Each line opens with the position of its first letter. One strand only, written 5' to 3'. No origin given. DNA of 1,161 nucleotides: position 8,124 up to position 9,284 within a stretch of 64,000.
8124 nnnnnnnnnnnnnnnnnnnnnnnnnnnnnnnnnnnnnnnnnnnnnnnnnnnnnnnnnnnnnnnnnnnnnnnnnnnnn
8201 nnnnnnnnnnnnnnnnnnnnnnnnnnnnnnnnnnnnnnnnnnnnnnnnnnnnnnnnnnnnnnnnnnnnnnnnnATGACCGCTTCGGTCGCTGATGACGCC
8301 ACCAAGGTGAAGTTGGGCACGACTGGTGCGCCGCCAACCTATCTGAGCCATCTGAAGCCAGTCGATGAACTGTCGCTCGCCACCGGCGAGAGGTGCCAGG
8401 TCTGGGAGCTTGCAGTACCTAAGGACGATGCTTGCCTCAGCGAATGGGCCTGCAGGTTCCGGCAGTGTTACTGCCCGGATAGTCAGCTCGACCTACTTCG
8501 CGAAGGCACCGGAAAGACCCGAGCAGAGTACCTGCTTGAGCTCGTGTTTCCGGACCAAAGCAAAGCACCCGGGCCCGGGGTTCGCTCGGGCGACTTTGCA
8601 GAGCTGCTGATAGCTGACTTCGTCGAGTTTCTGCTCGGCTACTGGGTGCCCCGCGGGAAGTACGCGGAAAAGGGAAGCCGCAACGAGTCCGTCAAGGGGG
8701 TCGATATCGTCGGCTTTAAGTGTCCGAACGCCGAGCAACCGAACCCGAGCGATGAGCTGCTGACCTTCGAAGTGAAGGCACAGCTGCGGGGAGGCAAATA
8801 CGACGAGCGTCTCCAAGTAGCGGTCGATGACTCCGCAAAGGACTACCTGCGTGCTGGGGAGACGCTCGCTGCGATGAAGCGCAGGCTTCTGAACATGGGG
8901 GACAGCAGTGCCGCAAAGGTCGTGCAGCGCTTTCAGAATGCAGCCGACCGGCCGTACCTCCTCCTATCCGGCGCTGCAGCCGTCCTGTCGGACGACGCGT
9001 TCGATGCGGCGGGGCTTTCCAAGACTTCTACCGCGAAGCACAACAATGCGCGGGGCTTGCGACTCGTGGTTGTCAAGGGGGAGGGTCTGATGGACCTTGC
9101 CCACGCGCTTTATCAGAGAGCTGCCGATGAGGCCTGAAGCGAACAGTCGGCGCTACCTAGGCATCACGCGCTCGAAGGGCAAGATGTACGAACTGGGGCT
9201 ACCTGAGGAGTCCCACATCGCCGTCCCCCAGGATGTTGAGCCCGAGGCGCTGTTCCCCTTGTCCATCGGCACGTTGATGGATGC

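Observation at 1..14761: Seven defence genes packed as one same-strand array with four overlapping start/stop junctions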

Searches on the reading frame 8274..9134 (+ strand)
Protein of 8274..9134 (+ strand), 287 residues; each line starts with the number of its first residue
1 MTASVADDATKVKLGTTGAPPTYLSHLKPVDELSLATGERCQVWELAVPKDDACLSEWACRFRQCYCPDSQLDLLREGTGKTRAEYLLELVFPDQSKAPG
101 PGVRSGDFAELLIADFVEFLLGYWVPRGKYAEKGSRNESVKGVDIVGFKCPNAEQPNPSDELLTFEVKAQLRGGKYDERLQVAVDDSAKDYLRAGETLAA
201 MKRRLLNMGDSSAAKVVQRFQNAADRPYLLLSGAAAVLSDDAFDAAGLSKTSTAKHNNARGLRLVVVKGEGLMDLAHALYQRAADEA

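Call 4: search_protein_families(library=pfam, proteins=[window:8274-9134:+])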
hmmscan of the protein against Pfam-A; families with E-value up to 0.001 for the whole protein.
window:8274-9134:+ (287 aa): 0 families

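Call 5: search_protein_families(library=padloc, proteins=[window:8274-9134:+])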
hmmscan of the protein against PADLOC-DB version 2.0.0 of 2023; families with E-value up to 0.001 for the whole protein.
window:8274-9134:+ (287 aa): 3 families
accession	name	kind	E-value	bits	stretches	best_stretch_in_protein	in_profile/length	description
PDLC00161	HamA1|HamA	-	1.8e-100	333.8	1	21-286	5-270/271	DUF1837 domain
PDLC00160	HamA1|HamA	-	2e-17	61.3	1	61-286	43-262/264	DUF1837 domain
PDLC00159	HamA1|HamA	-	1.3e-08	32.8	1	50-218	29-188/257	DUF1837 domain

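Call 30: search_protein_families(library=ncbifam, proteins=[window:8274-9134:+], max_evalue=0.001)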
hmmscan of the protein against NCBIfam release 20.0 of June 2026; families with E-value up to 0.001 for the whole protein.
window:8274-9134:+ (287 aa): 0 families

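Call 31: search_protein_families(library=pfam, proteins=[window:8274-9134:+], max_evalue=1)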
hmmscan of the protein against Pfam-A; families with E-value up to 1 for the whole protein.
window:8274-9134:+ (287 aa): 1 family
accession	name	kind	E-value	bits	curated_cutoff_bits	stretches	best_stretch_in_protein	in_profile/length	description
PF08878.16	HamA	-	0.0021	18.4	25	1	65-190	14-126/230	HamA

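Call 32: find_homologous_proteins(query=window:8274-9134:+, max_evalue=1e-10)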
Query window:8274-9134:+ (287 aa): 757 proteins with E <= 1e-10 among 3312 candidates; the best 120 are listed.
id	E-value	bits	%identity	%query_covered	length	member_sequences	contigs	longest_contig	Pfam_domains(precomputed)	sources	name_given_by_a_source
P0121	5.4e-170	582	91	100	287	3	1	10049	PF08878.17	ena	-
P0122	3.4e-163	560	89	100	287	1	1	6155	PF08878.17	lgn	-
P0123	2.6e-160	550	87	100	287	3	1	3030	PF08878.17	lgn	-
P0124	1.3e-159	548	87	100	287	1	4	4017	PF08878.17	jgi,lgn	-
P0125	6.4e-159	546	86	100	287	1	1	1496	PF08878.17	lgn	-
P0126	1.5e-158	544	86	100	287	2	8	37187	PF08878.17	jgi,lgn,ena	-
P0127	1.5e-158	544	87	100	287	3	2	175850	PF08878.17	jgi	jgi:hypothetical protein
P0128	2.8e-158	544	87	95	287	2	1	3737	PF08878.17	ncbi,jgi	jgi:hypothetical protein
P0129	1.5e-157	541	85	100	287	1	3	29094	PF08878.17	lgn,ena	-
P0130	1.9e-157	541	85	100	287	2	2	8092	PF08878.17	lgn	-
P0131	1.2e-156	538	85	100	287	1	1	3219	PF08878.17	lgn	-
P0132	1.9e-156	538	85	100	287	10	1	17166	PF08878.17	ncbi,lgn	-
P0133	4.4e-155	533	85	100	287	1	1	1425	PF08878.17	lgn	-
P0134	6.6e-155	532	84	100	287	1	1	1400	PF08878.17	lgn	-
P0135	1.5e-154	531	85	100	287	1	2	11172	PF08878.17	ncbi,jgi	jgi:hypothetical protein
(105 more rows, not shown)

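Call 33: find_related_loci(query=window:8274-9134:+, collection=metagenome_contigs, flank=10000)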
Query window:8274-9134:+ (287 aa) in metagenome_contigs; peptide patterns used: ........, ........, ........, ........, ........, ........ (x = any residue, [..] = any of these).
104 stretches matched a pattern; 43 encode a relative of the query (tblastn E <= 1e-3); 43 distinct loci.
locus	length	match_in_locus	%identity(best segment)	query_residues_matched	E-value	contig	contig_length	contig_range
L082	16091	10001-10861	86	1-287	1e-165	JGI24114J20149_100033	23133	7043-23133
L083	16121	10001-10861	86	1-287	1e-165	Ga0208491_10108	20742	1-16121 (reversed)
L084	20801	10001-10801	73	21-287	1e-133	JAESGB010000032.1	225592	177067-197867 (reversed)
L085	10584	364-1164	73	21-287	1e-131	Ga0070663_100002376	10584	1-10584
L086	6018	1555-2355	73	21-287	2e-130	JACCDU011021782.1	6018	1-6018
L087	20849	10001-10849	67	2-287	4e-130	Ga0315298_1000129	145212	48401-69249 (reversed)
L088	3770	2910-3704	73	23-287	3e-133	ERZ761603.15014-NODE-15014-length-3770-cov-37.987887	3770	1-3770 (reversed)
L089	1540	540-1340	72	21-287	1e-140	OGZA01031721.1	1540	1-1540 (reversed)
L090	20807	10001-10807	70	19-287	2e-129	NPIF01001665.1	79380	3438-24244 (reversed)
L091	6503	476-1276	72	21-287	5e-129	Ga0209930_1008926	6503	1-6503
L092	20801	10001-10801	72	21-287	6e-129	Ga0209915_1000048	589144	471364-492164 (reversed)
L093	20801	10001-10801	72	21-287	6e-129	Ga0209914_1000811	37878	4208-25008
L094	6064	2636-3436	72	21-287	7e-129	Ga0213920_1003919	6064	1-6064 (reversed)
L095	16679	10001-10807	72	19-287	1e-128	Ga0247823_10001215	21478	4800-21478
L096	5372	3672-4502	69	14-287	1e-128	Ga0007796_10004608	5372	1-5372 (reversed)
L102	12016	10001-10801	65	21-287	7e-115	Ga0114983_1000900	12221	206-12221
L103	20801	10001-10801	68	21-287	8e-124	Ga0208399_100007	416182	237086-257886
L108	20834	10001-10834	59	14-287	6e-103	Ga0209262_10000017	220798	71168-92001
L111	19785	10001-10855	58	9-287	1e-100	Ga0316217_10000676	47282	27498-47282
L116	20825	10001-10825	54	13-287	6e-98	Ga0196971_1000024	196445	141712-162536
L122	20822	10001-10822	58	16-287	1e-94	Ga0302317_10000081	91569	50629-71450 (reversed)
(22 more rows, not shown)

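Call 39: search_solved_structures(query=window:8274-9134:+, max_evalue=0.1)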
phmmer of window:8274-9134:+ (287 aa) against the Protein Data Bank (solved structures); distinct sequences matched with E-value up to 0.1: 1.
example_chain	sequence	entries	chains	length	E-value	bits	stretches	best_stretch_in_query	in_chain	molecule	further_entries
8vx9_A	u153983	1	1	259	0.033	16.8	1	102-217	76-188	HamA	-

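Call 76: search_protein_families(library=padloc, proteins=[L090:7333-8604:+, L090:8648-9820:+, L103:6687-9887:+, L116:6763-9882:+, L102:2020-4404:+, L102:4407-5816:+, L102:5800-9240:+, L111:5310-8723:-, L122:8503-9888:+, L108:7760-9052:+], max_evalue=0.00001)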
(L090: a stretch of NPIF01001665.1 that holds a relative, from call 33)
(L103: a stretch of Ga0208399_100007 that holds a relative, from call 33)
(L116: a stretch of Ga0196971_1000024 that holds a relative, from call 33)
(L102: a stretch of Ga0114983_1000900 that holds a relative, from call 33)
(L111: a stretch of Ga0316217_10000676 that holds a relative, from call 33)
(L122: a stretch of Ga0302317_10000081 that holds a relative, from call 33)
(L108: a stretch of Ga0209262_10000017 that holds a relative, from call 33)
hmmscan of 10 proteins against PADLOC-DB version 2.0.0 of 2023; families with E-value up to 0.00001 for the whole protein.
L090:7333-8604:+ (424 aa): 4 families
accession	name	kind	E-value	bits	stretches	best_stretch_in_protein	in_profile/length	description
PDLC04566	PDC-M30A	-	3.1e-18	63.9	1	14-290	9-265/372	-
PDLC04567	PDC-M30A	-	6.4e-11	39.8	0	159-291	153-282/381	-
PDLC04635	PDC-M41A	-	1.6e-08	32.8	1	19-169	12-157/298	-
PDLC04636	PDC-M41A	-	3.1e-07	28.4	1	21-168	12-141/281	-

L090:8648-9820:+ (391 aa): 3 families
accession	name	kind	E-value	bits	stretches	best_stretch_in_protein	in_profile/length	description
PDLC04566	PDC-M30A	-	5.6e-16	56.5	1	13-271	14-263/372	-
PDLC04567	PDC-M30A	-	1.3e-15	55.2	1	138-271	152-279/381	-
PDLC04568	PDC-M30A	-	3.5e-10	37.8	1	11-272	13-257/368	-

L103:6687-9887:+ (1067 aa): 0 families

L116:6763-9882:+ (1040 aa): 3 families
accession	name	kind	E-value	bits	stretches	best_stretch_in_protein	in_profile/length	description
PDLC05050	PDC-S60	-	1.3e-92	309.5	1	330-1029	182-897/906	-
PDLC05051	PDC-S60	-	3.3e-33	112.9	1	26-711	2-699/1027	-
PDLC00736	Effector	-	2.8e-13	47.6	1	23-257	1-232/561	Endonuclease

L102:2020-4404:+ (795 aa): 23 families
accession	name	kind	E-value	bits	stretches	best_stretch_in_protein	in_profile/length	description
PDLC03029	MTase_I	-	1.1e-255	848.3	1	9-791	3-660/661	Type I methyltransferase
PDLC03022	MTase_I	-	4.7e-43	145.6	1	180-496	166-454/857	Type I methyltransferase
PDLC03027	MTase_I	-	1.1e-33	114.7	1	178-502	136-423/810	Type I methyltransferase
PDLC03031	MTase_I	-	2.7e-31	106.6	1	180-485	165-453/834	Type I methyltransferase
PDLC03026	MTase_I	-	1.9e-29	101.1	1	175-507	118-418/487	Type I methyltransferase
PDLC03033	MTase_I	-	5.7e-25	86.3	1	181-492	183-468/541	Type I methyltransferase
PDLC03019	MTase_I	-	2.9e-24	83.4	1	18-485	11-419/932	Type I methyltransferase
PDLC03032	MTase_I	-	3.3e-24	83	1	179-484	139-407/1001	Type I methyltransferase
PDLC03021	MTase_I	-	3.5e-24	83.5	1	176-526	142-452/491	Type I methyltransferase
PDLC03035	MTase_I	-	5.8e-24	82.6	1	170-492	145-439/653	Type I methyltransferase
PDLC03038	MTase_I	-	4.6e-22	75.7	1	171-457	142-397/896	Type I methyltransferase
PDLC03028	MTase_I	-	1.1e-19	68.1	1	12-490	726-1164/1236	Type I methyltransferase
PDLC03039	MTase_I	-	1.5e-19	67.6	1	16-485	8-418/708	Type I methyltransferase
PDLC04134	mad2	-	3.1e-16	57.3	1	181-485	255-484/492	mads_2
PDLC03240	MTase_II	-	9.8e-16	55.6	1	180-486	164-429/511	Type II methyltransferase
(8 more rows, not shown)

L102:4407-5816:+ (470 aa): 80 families (the best 25 are shown)
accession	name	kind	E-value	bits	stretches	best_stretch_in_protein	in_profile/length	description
PDLC03072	Specificity_I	-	8.7e-98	326.3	1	3-438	4-443/448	Type I specificity subunit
PDLC03105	Specificity_I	-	6e-97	323.9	1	4-440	6-443/448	Type I specificity subunit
PDLC03174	Specificity_I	-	3.4e-81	271.4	1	5-465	4-466/468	Type I specificity subunit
PDLC03090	Specificity_I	-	1.8e-68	229.8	1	4-434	3-433/434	Type I specificity subunit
PDLC03073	Specificity_I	-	7.8e-66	221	3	237-429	23-214/437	Type I specificity subunit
PDLC03070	Specificity_I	-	8.5e-58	194.3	2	227-429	9-211/435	Type I specificity subunit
PDLC03191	Specificity_I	-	1e-49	168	2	12-175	230-394/436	Type I specificity subunit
PDLC03170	Specificity_I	-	3.6e-44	149.3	1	231-432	3-200/437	Type I specificity subunit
PDLC03147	Specificity_I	-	1.8e-42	143.7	1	20-435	17-428/431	Type I specificity subunit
PDLC03087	Specificity_I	-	8.4e-38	128.3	2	16-199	217-402/418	Type I specificity subunit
PDLC03162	Specificity_I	-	5.8e-33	112.3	1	78-435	72-419/431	Type I specificity subunit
PDLC03142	Specificity_I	-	6.4e-31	105.7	2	167-438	201-465/483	Type I specificity subunit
PDLC03145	Specificity_I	-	7.5e-31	105.3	1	2-457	4-439/454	Type I specificity subunit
PDLC03083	Specificity_I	-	3.2e-26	89.6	2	102-243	393-533/717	Type I specificity subunit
PDLC03127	Specificity_I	-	8.8e-24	82.2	1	17-423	7-444/571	Type I specificity subunit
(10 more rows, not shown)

L102:5800-9240:+ (1147 aa): 5 families
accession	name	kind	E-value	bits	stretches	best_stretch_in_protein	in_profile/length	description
PDLC03040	REase_I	-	1.1e-40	137.3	1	135-747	116-699/1029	Type I restriction enzyme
PDLC03048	REase_I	-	1.8e-25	87.3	2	137-447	98-393/976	Type I restriction enzyme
PDLC03041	REase_I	-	5.9e-17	59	2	290-451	306-474/1099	Type I restriction enzyme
PDLC03044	REase_I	-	3.9e-15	52.9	2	673-748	631-706/1034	Type I restriction enzyme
PDLC03046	REase_I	-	1e-11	41.5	1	674-741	675-741/1025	Type I restriction enzyme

L111:5310-8723:- (1137 aa): 52 families (the best 25 are shown)
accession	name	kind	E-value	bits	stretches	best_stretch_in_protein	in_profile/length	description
PDLC00659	HmaA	-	5.2e-194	645.2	1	3-1128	5-1163/1176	SNF2 helicase / DEAD-box helicase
PDLC02620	DrmD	-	7.7e-124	412.8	1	8-641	5-625/1060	DrmD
PDLC02500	BrxHI|BrxHII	-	1.6e-107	359.3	1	97-660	87-636/933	BrxHI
PDLC02621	DrmD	-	3.6e-96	321.4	1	104-849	125-874/1040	DrmD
PDLC02504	BrxHI|BrxHII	-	1.9e-87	292.2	1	71-691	80-684/971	BrxHII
PDLC02572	DrmA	-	1.6e-68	229.6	1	114-836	131-862/1043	DrmA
PDLC02619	DrmD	-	2.6e-63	212.4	2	87-521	19-443/872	DrmD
PDLC02623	DrmD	-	6.4e-59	197.6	2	363-674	430-700/1040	DrmD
PDLC02634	DrmD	-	7.6e-57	190.8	1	93-624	84-617/900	DrmD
PDLC02632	DrmD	-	1.5e-53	180.3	1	114-598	136-633/662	DrmD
PDLC02633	DrmD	-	7.3e-45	151.2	2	105-283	130-323/839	DrmD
PDLC02840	DpdE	-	3.7e-40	136.1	2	98-283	157-322/1091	DpdE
PDLC02843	DpdE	-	2.4e-36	123.1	2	99-284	157-318/1091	DpdE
PDLC02853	DpdE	-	2.3e-34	116.5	1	65-626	61-636/985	DpdE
PDLC02624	DrmD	-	3e-34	116.5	1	139-601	2-477/652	DrmD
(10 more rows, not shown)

L122:8503-9888:+ (462 aa): 0 families

L108:7760-9052:+ (431 aa): 0 families
